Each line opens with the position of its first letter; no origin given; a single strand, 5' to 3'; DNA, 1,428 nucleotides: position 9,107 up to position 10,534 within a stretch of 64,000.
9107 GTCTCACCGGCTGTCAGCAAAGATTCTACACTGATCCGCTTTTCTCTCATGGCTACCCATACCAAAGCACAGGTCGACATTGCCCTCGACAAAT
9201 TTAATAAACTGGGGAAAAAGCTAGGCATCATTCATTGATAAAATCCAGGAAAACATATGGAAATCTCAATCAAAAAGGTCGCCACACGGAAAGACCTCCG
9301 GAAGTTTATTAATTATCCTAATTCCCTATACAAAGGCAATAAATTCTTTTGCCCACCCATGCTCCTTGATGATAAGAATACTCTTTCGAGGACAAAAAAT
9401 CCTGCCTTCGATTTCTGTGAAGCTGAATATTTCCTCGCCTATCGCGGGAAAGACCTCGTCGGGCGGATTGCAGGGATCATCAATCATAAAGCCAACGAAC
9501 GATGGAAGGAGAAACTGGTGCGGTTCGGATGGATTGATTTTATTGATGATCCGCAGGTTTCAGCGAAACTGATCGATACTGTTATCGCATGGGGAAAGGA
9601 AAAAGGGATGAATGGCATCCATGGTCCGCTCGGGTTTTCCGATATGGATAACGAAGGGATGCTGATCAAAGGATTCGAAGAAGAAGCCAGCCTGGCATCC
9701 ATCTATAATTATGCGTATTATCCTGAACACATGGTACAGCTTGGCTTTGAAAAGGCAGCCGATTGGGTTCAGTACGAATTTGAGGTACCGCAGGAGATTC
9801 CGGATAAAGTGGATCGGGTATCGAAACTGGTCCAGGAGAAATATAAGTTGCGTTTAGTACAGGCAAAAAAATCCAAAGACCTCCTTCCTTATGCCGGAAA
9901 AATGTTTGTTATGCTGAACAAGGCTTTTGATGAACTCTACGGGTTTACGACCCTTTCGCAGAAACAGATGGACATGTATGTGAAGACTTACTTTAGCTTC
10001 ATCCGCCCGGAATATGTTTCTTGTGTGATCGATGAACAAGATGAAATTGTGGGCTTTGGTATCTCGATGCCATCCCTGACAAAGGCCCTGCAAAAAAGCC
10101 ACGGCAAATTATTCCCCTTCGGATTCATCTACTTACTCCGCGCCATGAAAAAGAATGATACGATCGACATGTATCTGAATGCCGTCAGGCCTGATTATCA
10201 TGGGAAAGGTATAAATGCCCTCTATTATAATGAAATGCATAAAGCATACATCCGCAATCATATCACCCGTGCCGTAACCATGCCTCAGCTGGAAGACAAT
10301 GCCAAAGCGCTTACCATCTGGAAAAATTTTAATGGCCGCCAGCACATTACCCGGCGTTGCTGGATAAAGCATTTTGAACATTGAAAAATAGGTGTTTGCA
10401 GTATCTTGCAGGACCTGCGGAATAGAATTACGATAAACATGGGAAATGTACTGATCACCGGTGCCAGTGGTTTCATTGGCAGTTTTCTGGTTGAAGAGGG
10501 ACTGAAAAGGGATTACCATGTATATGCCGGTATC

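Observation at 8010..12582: SPT-like alpha-oxoamine synthase operon with an SDR reductase flanked by two double-GNAT paralogs: candidate sphingoid/sulfonolipid-type aminolipid pathway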

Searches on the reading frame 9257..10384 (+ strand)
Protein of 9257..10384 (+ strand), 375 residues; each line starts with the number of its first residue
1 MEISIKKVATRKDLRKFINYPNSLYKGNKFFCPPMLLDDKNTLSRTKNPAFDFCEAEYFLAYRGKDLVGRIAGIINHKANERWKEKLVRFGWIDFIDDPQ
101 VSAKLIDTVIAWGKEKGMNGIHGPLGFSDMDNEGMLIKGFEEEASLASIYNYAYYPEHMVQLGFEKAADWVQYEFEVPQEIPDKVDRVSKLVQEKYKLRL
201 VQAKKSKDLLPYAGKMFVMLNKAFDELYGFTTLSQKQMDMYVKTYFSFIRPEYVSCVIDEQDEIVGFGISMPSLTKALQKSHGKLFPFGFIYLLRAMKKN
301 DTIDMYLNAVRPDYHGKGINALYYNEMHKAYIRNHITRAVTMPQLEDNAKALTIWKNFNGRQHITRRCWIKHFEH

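Call 3: search_protein_families(library=pfam, proteins=[window:9257-10384:+], max_evalue=0.01)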
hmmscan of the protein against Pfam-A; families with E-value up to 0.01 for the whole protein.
window:9257-10384:+ (375 aa): 1 family
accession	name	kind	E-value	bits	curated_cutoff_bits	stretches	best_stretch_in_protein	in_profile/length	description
PF00583.31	Acetyltransf_1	-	7.8e-05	23.4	20.7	0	230-351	10-107/116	Acetyltransferase (GNAT) family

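Call 4: search_protein_families(library=ncbifam, proteins=[window:9257-10384:+], max_evalue=0.01)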
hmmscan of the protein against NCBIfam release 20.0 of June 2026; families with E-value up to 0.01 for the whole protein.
window:9257-10384:+ (375 aa): 0 families

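Call 6: find_homologous_proteins(query=window:9257-10384:+)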
Query window:9257-10384:+ (375 aa): 7526 proteins with E <= 0.001 among 8000 candidates; the best 120 are listed.
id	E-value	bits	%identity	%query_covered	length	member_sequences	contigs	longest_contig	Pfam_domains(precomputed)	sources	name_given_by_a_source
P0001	9.7e-256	866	99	100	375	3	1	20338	-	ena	-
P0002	1.6e-253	858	98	100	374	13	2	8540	-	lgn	-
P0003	3.1e-250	848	96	100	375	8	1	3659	-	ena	-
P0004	4.5e-245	831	94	100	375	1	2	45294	-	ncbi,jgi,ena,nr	ncbi:MAG: hypothetical protein D4R97_05520 [Bacteroidetes bacterium]|nr:MAG: hypothetical protein D4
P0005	8.9e-245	830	93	100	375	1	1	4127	-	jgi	-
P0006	2.6e-232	789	89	100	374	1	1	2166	-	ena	-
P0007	2.3e-231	786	89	100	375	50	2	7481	-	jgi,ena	jgi:hypothetical protein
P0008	9.0e-229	777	88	99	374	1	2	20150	-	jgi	jgi:hypothetical protein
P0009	7.9e-228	774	85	100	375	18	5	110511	-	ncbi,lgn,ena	-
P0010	5.7e-225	765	85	100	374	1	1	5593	-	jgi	jgi:hypothetical protein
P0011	2.6e-222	756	84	99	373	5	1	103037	-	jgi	jgi:hypothetical protein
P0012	2.6e-222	756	86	100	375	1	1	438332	-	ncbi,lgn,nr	ncbi:MAG: hypothetical protein NTU98_13330 [Bacteroidetes bacterium]|nr:hypothetical protein [Bacter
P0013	5.4e-222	755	86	99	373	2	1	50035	-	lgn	-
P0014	6.1e-222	755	83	100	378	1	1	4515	-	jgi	jgi:hypothetical protein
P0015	6.0e-220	748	85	100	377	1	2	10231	-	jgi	jgi:hypothetical protein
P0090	7.8e-198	675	75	99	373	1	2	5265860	-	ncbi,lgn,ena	-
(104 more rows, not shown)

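Call 18: search_solved_structures(query=window:9257-10384:+, max_evalue=1)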
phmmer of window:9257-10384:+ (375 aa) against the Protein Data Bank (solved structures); distinct sequences matched with E-value up to 1: 2.
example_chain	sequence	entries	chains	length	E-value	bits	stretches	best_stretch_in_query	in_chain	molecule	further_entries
2ckk_A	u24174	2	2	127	0.14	14.5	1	141-226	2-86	KIN17 | DNA/RNA-binding protein KIN17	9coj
7abh_7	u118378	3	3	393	0.49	12.7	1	139-225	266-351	DNA/RNA-binding protein KIN17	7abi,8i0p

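Call 23: find_encoding_contigs(protein=P0090, flank=10000, max_places=3)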
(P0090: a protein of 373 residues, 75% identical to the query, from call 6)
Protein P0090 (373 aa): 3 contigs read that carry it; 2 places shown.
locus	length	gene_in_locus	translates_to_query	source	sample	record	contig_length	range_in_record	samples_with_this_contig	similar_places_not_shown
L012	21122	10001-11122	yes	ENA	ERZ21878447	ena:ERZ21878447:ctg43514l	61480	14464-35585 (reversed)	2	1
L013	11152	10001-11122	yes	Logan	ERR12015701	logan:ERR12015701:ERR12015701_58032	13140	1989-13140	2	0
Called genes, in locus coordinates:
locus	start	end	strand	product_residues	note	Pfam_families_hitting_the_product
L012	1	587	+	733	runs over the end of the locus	PF04851:ResIII (faint), PF00270:DEAD, PF00271:Helicase_C, PF16124:RecQ_Zn_bind, PF09382:RQC, PF00570:HRDC, PF21220:RecQ-1-like_HTH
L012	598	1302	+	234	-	PF03938:OmpH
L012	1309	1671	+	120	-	PF14129:DUF4296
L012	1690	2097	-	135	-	-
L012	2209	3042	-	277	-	PF01791:DeoC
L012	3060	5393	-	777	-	PF13620:CarboxypepD_reg, PF13715:CarbopepD_reg_2, PF07715:Plug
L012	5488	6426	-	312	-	PF00226:DnaJ, PF01556:DnaJ_C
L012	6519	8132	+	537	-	PF01855:POR_N, PF02776:TPP_enzyme_N (faint), PF02775:TPP_enzyme_C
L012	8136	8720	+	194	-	PF01558:POR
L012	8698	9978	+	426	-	PF00155:Aminotran_1_2, PF01053:Cys_Met_Meta_PP (weak), PF01212:Beta_elim_lyase (weak)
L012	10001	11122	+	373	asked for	-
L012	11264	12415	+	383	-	PF00583:Acetyltransf_1 (faint)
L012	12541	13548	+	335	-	PF00106:adh_short (weak), PF01073:3Beta_HSD, PF01370:Epimerase, PF04321:RmlD_sub_bind, PF07993:NAD_binding_4, PF13460:NAD_binding_10, PF16363:GDP_Man_Dehyd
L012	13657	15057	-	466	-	PF12771:SusD-like_2, PF12741:SusD-like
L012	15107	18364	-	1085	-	PF13620:CarboxypepD_reg, PF13715:CarbopepD_reg_2, PF07715:Plug, PF00593:TonB_dep_Rec_b-barrel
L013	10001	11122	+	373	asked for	-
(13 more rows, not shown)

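Call 27: find_related_loci(query=window:9257-10384:+, collection=genome_contigs, flank=10000)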
Query window:9257-10384:+ (375 aa) in genome_contigs; peptide patterns used: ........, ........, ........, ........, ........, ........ (x = any residue, [..] = any of these).
118 stretches matched a pattern; 86 encode a relative of the query (tblastn E <= 1e-3); the best 80 are kept; 79 distinct loci.
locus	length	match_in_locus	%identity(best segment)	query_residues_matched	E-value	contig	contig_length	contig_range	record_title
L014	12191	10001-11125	85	1-375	0e+0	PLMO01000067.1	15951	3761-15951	MAG: Bacteroidales bacterium isolate fen_979 73.20120800_E2X.55_contig_14820, whole genome shotgun sequence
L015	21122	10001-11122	86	1-374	0e+0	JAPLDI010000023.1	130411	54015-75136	MAG: Bacteroidetes bacterium isolate LacPavin_0818_WC55_MAG_47_11 LacPavin_0818_WC55_scaffold_465356, whole genome shotg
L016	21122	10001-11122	85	1-374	0e+0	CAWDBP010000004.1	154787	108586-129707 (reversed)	MAG: uncultured Bacteroidales bacterium isolate MFD01689.bin.1.120 genome assembly, contig: contig_31965, whole genome s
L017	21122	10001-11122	86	1-374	0e+0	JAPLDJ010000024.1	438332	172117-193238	MAG: Bacteroidetes bacterium isolate LacPavin_0920_WC70_MAG_47_14 LacPavin_0920_WC70_scaffold_478522, whole genome shotg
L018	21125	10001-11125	83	1-375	0e+0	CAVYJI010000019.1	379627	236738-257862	MAG: uncultured Bacteroidales bacterium isolate MFD01476.bin.1.15 genome assembly, contig: contig_90418, whole genome sh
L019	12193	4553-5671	83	1-373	0e+0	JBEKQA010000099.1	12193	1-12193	MAG: Bacteroidales bacterium isolate SPRUCE 477 SPRUCE_477_99, whole genome shotgun sequence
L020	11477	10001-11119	78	1-373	0e+0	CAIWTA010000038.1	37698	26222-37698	MAG: uncultured Bacteroidales bacterium isolate KR5_bin-778 genome assembly, contig: bin-778:038/329, whole genome shotg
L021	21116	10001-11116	77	2-373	0e+0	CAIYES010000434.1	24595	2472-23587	MAG: uncultured Bacteroidales bacterium isolate Kiruna2_bin-1621 genome assembly, contig: bin-1621:434/574, whole genome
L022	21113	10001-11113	77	3-373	0e+0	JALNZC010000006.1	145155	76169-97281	MAG: Bacteroidales bacterium isolate SO_2017_GW1 bin 88 NODE_848_length_145155_cov_1.413493_OW334_2017, whole genome sho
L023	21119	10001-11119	77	1-373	0e+0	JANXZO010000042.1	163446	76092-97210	MAG: Bacteroidales bacterium isolate GL140_4_metabat_342 GL140_4_k141_2574048, whole genome shotgun sequence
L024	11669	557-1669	77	3-373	0e+0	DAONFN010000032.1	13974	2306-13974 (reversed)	MAG TPA_asm: Bacteroidales bacterium isolate AMR_MDS_3842 NODE_4760_length_13974_cov_4.698110, whole genome shotgun sequ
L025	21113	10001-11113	76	3-373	0e+0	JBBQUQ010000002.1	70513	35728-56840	MAG: Bacteroidales bacterium isolate Co_metawrap_1939 Cmw_1939_k141_5151614_length_70513_cov_11.3411, whole genome shotg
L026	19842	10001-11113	77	3-373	0e+0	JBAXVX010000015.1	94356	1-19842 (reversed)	MAG: Bacteroidota bacterium isolate ELA698 MAG698_15, whole genome shotgun sequence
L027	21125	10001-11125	76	1-375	0e+0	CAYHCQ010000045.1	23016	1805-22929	MAG TPA_asm: uncultured Prolixibacteraceae bacterium isolate ERP119702_co1_129 genome assembly, contig: NODE_2339_length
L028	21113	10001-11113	76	3-373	0e+0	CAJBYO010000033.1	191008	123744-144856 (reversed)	MAG: uncultured Bacteroidales bacterium isolate Loc080925-6m_bin-0522 genome assembly, contig: bin-0522:033/104, whole g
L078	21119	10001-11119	48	1-371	6e-115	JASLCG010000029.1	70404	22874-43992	MAG: Bacteroides sp. isolate SHSU_active.final.81 k67_11969640, whole genome shotgun sequence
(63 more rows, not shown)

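Call 33: find_homologous_proteins(query=L078:10001-11134:+)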
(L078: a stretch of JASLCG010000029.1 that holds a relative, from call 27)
Query L078:10001-11134:+ (377 aa): 8000 proteins with E <= 0.001 among 8000 candidates; the best 120 are listed.
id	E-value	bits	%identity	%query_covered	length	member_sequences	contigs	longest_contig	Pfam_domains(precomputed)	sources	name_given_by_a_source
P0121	1.5e-252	855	100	100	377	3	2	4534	PF00583.32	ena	-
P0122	8.1e-209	711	82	99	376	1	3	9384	PF00583.32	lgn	-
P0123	2.3e-207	706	80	100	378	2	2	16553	PF00583.32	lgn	-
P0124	8.6e-207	705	81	100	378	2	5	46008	PF00583.32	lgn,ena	-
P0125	1.0e-206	704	81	100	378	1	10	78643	PF00583.32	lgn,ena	-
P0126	1.6e-206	704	81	100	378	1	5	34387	PF00583.32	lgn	-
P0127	5.0e-206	702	80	100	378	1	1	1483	PF00583.32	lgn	-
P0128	1.3e-203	694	80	100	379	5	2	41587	PF00583.32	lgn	-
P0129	1.6e-202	691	79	100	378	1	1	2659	PF00583.32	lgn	-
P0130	3.9e-201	686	80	99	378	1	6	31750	PF00583.32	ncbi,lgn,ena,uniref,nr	ncbi:N-acetyltransferase [Bacteroides coprosuis]|uniref:N-acetyltransferase n=1 Tax=Bacteroides copr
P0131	4.3e-201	686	80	99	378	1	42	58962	PF00583.32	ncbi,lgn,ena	-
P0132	4.5e-201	686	80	99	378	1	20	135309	PF00583.32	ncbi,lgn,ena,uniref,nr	ncbi:N-acetyltransferase [Bacteroides sp.]|uniref:N-acetyltransferase n=1 Tax=Bacteroides sp. TaxID=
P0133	5.0e-201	686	80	99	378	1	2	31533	PF00583.32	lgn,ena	-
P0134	1.1e-200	685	79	99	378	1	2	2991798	PF00583.32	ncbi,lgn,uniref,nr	ncbi:hypothetical protein Bcop_0421 [Bacteroides coprosuis DSM 18011]|uniref:N-acetyltransferase dom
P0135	2.6e-200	683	79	99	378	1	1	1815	PF00583.32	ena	-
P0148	2.6e-194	664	76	99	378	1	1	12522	PF00583.32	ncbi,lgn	-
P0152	6.3e-194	662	74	100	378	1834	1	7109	-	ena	-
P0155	1.1e-193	662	75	99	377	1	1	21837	PF00583.32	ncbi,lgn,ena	-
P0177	1.2e-192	658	74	99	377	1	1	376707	-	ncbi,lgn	-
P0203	4.7e-192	656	73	99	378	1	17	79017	PF00583.32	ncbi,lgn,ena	-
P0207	5.4e-192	656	75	99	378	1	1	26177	PF00583.32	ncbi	-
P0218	1.7e-191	654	75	99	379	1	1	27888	PF00583.32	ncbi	-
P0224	2.1e-191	654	75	99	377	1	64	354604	PF00583.32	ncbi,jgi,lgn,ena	-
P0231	3.9e-191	653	75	99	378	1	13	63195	PF00583.32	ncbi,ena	-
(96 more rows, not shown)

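Call 34: list_cluster_members(proteins=[P0152, P0224, P0131, P0203, P0231, P0177, P0155, P0148, P0207, P0218])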
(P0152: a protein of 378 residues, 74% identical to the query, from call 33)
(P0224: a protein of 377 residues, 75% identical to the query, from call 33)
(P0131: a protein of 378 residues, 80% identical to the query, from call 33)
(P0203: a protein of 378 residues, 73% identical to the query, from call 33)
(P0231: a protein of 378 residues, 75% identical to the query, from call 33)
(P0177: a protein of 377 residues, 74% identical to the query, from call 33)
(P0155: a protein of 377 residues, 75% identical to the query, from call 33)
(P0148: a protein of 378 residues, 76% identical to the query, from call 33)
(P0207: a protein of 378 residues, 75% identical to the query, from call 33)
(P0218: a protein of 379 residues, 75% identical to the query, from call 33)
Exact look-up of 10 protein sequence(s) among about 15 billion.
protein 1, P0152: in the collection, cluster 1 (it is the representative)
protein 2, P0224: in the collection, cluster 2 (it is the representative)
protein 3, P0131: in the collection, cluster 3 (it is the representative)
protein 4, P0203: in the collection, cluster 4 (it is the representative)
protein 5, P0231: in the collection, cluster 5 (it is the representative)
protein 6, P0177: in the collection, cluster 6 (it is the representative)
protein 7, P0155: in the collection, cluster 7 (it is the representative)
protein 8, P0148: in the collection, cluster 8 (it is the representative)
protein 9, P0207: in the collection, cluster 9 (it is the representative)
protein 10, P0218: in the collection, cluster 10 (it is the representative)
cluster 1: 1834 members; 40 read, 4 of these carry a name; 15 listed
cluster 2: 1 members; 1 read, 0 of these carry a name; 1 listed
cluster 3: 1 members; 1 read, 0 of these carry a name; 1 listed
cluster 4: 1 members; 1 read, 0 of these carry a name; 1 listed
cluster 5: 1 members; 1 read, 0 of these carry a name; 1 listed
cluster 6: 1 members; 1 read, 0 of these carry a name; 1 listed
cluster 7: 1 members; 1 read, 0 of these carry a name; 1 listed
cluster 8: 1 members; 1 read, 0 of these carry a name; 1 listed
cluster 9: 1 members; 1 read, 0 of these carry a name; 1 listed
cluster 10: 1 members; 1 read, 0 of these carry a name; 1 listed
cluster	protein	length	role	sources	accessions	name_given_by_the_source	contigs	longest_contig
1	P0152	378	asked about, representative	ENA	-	-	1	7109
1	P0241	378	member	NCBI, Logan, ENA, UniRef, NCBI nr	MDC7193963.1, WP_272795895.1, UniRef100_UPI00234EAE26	N-acetyltransferase [Phocaeicola vulgatus] | N-acetyltransferase n=1 Tax=Phocaeicola vulgatus TaxID=821 RepID=UPI00234EAE26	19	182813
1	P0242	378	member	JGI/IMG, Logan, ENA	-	GNAT superfamily N-acetyltransferase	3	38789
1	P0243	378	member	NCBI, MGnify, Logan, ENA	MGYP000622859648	FL=1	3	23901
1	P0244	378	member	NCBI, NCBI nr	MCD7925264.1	MAG: N-acetyltransferase [Bacteroides sp.] | N-acetyltransferase [Bacteroides sp.]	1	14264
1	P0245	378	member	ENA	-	-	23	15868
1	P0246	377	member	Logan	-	-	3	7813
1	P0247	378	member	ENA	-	-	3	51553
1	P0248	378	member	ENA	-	-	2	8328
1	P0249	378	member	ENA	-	-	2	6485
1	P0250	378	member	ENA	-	-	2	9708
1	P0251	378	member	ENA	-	-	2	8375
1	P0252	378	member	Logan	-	-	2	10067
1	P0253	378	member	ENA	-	-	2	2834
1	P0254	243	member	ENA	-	-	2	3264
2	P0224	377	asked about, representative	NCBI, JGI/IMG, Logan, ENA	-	-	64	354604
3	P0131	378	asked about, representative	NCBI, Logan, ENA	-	-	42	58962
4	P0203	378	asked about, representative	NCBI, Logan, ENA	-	-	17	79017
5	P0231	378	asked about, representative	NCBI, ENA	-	-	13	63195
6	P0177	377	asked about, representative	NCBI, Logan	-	-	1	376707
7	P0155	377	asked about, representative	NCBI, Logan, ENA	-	-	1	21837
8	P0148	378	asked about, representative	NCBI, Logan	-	-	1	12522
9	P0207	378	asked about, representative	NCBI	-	-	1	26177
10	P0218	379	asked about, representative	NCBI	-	-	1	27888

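Call 54: search_protein_representatives(alignment_id=A1)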
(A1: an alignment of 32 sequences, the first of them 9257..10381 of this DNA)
Query: 32 sequences, 373 profile positions. Proteins with E-value up to 0.001 (for the whole library): 11093; up to 1e-10: 6751; up to 1e-30: 2366. The best 150 are listed.
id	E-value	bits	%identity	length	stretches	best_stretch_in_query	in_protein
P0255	1.5e-166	570.4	-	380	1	2-373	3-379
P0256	2.7e-163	559.7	-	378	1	2-372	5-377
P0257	2.6e-160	549.9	-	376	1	3-373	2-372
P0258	1.4e-158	544.2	-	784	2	3-370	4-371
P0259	4.5e-154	529.3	-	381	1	2-371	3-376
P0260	4.0e-149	513.1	-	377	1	1-373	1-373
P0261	6.3e-148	509.1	-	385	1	2-372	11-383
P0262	4.9e-146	502.9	-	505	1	2-373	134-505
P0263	7.0e-146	502.4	-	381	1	3-373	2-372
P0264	3.5e-145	500.1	-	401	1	3-372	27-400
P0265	1.0e-142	492.0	-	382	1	1-372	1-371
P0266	1.7e-142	491.2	-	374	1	3-372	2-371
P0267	3.2e-142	490.3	-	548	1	1-371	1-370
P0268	3.2e-142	490.3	-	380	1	3-371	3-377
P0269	1.4e-141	488.2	-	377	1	3-373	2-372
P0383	3.6e-106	371.7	-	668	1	3-362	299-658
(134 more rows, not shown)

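Call 56: predict_structure(alignment_id=A1)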
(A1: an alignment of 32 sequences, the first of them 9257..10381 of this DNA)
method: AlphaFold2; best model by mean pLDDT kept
length: 375 residues; sequences in the alignment: 32
mean_pLDDT: 92.0   pTM: 0.89
mean pLDDT of the five models: 92.0, 91.3, 90.9, 90.8, 90.4
residues with pLDDT >= 90: 265; 70-90: 109; 50-70: 0; < 50: 1
segments of 3 or more residues with pLDDT < 50: none
pLDDT, mean of each block of 10 residues (from residue 1): 95 97 95 93 94 97 98 97 95 98 99 98 92 93 89 98 97 91 85 93 89 90 85 92 82 94 92 93 89 90 91 87 90 94 87 76 95 83
secondary structure, 60 per line:
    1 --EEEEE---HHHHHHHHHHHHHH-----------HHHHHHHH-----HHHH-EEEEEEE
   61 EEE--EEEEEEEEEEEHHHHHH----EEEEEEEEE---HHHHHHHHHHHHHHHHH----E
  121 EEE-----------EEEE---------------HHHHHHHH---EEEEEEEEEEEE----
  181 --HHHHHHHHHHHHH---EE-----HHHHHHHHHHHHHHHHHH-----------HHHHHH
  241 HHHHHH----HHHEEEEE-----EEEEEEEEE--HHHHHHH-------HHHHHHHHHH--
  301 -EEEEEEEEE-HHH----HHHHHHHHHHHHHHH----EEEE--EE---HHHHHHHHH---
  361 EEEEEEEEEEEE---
elements in order: E3-7 H11-24 H36-43 H49-52 E54-63 E66-76 H77-82 E87-95 H99-115 E120-123 E135-138 H154-161 E165-176 H183-195 H206-223 H235-246 E254-258 E264-272 H275-281 H289-298 E302-310 H319-333 E338-341 H349-357 E361-372

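Call 66: fold_search(model_id=the predicted structure, library=pdb)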
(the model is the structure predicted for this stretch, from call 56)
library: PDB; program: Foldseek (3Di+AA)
matches with E <= 10: 697; with E <= 0.001: 180
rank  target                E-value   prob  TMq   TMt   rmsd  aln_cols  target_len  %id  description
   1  5kf1_A                7.8e-15  1.00  0.57  0.66   6.4       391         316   12  X-ray structure of a glucosamine N-Acetyltransferase from Clostridium acetobutylicum, apo form, pH 5 (released 2016-07-06)
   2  5kf2                  7.6e-14  1.00  0.58  0.67   6.0       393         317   13  X-ray structure of a glucosamine N-Acetyltransferase from Clostridium acetobutylicum, apo form, pH 8 (released 2016-07-06)
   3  5kgh_A                1.4e-13  1.00  0.57  0.66   6.3       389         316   12  X-ray structure of a glucosamine N-Acetyltransferase from Clostridium acetobutylicum, mutant Y297F (released 2016-07-06)
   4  7q3a_A                2.2e-13  1.00  0.62  0.68   5.5       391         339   14  Crystal structure of MAB_4324 a tandem repeat GNAT from Mycobacterium abscessus (released 2022-05-04)
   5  5kf1_B                2.3e-13  1.00  0.58  0.68   6.1       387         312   12  X-ray structure of a glucosamine N-Acetyltransferase from Clostridium acetobutylicum, apo form, pH 5 (released 2016-07-06)
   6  5kga_A                2.4e-13  1.00  0.57  0.66   6.3       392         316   12  X-ray structure of a glucosamine N-Acetyltransferase from Clostridium acetobutylicum, mutant D287N, in complex with N- (released 2016-07-06)
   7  5kgh_B                2.4e-13  1.00  0.57  0.66   6.4       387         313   11  X-ray structure of a glucosamine N-Acetyltransferase from Clostridium acetobutylicum, mutant Y297F (released 2016-07-06)
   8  2wpw_C                3.7e-13  1.00  0.57  0.64   6.4       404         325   11  Tandem GNAT protein from the clavulanic acid biosynthesis pathway (without AcCoA) (released 2009-12-29)
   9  2wpw_B                6.5e-13  1.00  0.59  0.67   6.4       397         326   10  Tandem GNAT protein from the clavulanic acid biosynthesis pathway (without AcCoA) (released 2009-12-29)
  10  7q3a_B                6.9e-13  1.00  0.62  0.67   5.3       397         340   13  Crystal structure of MAB_4324 a tandem repeat GNAT from Mycobacterium abscessus (released 2022-05-04)
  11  2wpw_A                2.4e-12  1.00  0.57  0.64   6.4       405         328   11  Tandem GNAT protein from the clavulanic acid biosynthesis pathway (without AcCoA) (released 2009-12-29)
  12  2wpx_A                1.1e-11  1.00  0.58  0.66   6.4       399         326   10  Tandem GNAT protein from the clavulanic acid biosynthesis pathway (with AcCoA) (released 2009-12-29)
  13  4zm6_A                2.6e-11  1.00  0.58  0.29   6.2       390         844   10  A unique GCN5-related glucosamine N-acetyltransferase region exist in the fungal multi-domain GH3 beta-N-acetylglucosa (released 2015-12-09)
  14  6wqc                  2.6e-11  1.00  0.42  0.51   7.7       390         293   10  Crystal structure of VipF from Legionella hackeliae in complex with CoA (released 2021-11-10)
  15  7wx7                  8.4e-11  1.00  0.48  0.59   6.6       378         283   10  complex of a legionella acetyltransferase VipF and COA/ACO (released 2023-02-22)
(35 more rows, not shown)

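Call 88: search_protein_families(library=pfam, proteins=[P0383, P0258, P0262], max_evalue=0.01)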
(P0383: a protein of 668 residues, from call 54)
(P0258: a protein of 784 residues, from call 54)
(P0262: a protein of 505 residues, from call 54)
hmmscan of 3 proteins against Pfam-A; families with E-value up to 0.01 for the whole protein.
P0383 (668 aa): 3 families
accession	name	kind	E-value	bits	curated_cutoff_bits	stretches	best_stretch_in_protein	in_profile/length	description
PF14378.12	PAP2_3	-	9e-17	61.9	27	1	99-273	3-187/190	PAP2 superfamily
PF14360.12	PAP2_C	-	9.5e-05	23.3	27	1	217-274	8-69/74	PAP2 superfamily C-terminal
PF01569.27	PAP2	-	9.6e-05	22.6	27.2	1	205-274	47-118/130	PAP2 superfamily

P0258 (784 aa): 4 families
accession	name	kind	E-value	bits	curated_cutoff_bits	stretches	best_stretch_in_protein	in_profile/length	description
PF00583.31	Acetyltransf_1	-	2.1e-15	57.4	20.7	2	252-356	31-111/116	Acetyltransferase (GNAT) family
PF13508.13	Acetyltransf_7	-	2e-08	35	27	0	658-740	4-57/84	Acetyltransferase (GNAT) domain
PF13673.13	Acetyltransf_10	-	0.00036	20.9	23.6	0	290-335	44-83/128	Acetyltransferase (GNAT) domain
PF14542.12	Acetyltransf_CG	-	0.0033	17.9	30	0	714-740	28-54/80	GCN5-related N-acetyl-transferase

P0262 (505 aa): 3 families
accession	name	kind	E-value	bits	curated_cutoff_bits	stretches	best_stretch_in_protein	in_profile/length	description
PF08859.16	DGC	-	3.4e-27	95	27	1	11-115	1-105/106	DGC domain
PF00583.31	Acetyltransf_1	-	1.3e-06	29.1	20.7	0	373-473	21-98/116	Acetyltransferase (GNAT) family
PF13508.13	Acetyltransf_7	-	0.0027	18.5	27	0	421-469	16-63/84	Acetyltransferase (GNAT) domain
